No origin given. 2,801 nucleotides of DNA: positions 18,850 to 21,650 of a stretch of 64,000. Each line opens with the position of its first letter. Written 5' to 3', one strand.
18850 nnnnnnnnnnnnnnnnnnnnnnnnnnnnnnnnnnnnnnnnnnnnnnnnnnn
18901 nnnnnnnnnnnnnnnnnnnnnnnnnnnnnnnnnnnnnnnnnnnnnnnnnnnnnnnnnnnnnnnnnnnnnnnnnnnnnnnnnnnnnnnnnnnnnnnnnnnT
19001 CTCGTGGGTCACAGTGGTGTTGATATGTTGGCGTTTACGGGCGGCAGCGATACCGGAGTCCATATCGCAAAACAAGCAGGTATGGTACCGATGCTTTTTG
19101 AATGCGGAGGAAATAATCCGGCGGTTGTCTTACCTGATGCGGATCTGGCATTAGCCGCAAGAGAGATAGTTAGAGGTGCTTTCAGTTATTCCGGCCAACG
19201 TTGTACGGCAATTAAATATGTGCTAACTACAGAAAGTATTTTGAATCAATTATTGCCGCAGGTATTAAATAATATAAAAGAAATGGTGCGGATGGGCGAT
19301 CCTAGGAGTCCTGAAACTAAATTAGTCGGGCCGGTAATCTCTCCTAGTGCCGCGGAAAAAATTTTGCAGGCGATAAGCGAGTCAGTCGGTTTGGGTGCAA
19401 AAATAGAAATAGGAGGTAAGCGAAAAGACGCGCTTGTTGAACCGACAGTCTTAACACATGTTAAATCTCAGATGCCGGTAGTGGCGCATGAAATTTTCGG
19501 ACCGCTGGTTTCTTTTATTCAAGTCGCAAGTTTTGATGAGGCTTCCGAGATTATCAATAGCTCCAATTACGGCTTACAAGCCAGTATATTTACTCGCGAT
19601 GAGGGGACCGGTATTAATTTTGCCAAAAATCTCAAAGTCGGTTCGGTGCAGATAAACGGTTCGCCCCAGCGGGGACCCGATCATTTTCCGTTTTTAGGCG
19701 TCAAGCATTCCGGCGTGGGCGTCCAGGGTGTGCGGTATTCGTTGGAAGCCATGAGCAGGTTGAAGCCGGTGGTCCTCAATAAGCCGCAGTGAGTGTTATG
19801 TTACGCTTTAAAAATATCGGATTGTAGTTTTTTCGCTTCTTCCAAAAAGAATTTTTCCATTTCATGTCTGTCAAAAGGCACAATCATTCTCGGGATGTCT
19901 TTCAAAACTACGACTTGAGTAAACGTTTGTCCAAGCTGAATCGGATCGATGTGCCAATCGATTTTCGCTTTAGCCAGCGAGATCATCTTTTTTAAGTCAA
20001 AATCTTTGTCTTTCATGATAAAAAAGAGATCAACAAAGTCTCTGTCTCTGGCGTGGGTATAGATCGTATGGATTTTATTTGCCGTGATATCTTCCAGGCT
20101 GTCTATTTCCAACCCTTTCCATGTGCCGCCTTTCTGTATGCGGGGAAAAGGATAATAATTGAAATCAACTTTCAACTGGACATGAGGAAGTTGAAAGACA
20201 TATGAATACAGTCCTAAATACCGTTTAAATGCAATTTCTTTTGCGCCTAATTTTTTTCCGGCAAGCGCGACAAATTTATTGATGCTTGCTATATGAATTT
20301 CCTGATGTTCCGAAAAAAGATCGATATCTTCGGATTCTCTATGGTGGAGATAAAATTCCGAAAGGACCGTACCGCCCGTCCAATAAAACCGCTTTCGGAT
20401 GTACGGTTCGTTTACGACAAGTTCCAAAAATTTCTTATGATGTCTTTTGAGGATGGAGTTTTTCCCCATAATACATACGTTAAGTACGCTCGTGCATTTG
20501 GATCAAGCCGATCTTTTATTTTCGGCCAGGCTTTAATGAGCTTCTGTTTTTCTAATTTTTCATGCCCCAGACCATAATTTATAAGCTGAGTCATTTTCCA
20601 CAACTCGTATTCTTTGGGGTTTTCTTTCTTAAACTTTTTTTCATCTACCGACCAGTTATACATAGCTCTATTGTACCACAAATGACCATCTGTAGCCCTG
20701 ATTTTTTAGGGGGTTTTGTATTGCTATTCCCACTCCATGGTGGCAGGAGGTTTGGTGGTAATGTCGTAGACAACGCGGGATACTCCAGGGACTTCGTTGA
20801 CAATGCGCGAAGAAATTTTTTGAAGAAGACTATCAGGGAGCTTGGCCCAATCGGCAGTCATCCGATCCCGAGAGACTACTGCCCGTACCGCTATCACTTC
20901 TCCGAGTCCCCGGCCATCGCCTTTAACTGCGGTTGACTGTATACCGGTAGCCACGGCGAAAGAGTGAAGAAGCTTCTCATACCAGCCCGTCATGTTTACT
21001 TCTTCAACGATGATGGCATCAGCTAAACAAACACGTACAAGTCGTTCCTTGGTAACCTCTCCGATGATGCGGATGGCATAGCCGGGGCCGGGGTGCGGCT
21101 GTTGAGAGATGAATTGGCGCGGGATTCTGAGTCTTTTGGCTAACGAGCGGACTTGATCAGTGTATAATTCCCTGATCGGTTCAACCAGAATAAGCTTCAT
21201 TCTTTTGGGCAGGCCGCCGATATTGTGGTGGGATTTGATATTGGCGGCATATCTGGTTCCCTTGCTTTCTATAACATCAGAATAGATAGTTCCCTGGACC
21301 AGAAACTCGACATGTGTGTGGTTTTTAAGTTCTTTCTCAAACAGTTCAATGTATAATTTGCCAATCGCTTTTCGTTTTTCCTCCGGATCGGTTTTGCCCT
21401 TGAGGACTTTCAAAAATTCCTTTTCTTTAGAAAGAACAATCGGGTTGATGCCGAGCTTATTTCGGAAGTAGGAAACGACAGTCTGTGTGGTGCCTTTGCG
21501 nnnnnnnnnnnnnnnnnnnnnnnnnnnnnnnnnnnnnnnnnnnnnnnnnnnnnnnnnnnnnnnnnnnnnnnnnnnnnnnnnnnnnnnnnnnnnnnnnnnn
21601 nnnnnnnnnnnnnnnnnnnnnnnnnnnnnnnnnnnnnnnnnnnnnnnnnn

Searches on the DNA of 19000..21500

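Call 76: search_rna_families(source=window, start=19000, end=21500, threshold=evalue, max_evalue=1)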
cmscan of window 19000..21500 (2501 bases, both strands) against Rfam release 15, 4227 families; matches with E-value up to 1: 0.
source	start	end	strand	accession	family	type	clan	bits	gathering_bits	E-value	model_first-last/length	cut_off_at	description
